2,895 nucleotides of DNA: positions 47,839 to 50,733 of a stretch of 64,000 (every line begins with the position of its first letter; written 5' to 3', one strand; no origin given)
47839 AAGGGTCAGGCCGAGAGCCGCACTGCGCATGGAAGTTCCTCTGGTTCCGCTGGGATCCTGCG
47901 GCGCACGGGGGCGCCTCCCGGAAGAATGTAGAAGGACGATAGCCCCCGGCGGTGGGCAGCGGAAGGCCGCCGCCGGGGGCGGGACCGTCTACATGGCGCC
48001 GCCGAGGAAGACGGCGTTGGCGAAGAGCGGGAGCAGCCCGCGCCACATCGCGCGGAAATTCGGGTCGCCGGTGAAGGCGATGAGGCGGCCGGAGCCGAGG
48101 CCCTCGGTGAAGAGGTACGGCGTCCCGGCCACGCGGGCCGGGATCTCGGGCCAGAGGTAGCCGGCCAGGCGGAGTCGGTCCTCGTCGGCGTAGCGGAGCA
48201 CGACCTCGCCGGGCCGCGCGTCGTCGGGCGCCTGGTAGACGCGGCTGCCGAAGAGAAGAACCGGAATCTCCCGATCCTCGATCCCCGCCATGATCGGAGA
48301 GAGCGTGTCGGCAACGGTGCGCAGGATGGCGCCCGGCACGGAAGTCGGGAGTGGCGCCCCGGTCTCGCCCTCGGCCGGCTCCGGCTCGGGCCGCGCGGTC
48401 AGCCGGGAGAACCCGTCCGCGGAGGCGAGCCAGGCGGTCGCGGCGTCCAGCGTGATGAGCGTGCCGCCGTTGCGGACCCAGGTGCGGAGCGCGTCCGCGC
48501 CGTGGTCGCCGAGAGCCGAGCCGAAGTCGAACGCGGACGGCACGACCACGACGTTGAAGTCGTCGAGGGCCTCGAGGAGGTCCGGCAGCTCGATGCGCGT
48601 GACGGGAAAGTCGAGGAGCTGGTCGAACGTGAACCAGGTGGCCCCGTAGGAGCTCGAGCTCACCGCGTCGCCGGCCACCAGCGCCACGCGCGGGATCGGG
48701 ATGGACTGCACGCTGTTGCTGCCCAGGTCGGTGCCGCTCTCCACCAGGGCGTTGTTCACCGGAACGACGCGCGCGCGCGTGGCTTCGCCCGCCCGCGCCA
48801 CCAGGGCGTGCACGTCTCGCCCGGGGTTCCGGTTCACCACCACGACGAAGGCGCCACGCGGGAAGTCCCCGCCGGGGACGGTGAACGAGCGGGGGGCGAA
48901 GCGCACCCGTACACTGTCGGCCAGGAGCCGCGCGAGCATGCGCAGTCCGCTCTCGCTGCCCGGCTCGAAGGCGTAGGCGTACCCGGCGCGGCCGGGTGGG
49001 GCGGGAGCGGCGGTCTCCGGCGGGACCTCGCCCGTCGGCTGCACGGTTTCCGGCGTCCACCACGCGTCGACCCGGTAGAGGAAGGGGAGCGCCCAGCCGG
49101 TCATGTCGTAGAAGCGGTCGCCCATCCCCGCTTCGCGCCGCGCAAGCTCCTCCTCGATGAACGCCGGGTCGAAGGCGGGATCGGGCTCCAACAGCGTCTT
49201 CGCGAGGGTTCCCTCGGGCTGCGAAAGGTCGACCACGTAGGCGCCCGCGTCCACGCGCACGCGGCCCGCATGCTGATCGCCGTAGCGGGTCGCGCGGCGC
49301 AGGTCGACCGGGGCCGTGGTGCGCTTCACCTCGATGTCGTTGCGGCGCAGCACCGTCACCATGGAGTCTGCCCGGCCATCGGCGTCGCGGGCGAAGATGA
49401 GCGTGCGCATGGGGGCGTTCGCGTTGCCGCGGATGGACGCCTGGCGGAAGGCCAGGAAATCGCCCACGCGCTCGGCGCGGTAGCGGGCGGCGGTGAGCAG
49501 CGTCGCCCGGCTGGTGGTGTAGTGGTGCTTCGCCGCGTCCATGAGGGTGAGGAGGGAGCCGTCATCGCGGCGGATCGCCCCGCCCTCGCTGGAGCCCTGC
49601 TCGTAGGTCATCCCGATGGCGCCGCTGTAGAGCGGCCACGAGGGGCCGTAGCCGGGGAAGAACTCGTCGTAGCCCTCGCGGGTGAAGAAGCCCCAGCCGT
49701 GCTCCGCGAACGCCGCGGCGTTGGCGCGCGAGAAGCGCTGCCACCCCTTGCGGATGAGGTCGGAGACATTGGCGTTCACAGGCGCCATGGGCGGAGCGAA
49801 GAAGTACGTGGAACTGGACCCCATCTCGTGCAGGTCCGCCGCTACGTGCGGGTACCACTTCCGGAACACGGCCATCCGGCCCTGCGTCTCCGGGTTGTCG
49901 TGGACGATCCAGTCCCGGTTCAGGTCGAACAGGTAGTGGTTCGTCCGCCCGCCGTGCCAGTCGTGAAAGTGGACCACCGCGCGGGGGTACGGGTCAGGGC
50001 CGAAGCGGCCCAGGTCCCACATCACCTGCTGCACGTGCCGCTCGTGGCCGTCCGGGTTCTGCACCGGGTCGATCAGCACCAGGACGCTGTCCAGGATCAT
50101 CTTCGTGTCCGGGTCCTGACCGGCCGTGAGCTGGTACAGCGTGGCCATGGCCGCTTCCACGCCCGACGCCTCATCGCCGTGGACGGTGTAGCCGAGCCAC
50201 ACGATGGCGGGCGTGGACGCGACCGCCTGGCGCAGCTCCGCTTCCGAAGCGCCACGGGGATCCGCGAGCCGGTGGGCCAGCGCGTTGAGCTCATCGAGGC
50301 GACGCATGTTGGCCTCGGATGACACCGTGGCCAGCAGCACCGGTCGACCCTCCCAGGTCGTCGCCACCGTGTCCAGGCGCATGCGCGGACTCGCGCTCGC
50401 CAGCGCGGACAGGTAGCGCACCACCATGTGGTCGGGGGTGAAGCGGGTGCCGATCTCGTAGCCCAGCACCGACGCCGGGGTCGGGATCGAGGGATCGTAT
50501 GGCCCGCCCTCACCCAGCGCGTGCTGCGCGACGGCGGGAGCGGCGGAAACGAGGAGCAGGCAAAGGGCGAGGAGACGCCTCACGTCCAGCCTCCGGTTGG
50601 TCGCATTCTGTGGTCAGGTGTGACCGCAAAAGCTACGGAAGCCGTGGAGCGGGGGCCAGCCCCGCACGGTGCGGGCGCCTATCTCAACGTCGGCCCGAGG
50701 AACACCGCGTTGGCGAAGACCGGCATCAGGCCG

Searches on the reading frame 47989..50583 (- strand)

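Call 81: search_protein_families(library=pfam, proteins=[window:47989-50583:-], max_evalue=0.00001)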
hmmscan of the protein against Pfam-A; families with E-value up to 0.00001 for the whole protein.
window:47989-50583:- (864 aa): 1 family
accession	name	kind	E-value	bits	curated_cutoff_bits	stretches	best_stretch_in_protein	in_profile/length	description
PF00246.29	Peptidase_M14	-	8.9e-17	62.1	21.6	1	55-236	2-165/286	Zinc carboxypeptidase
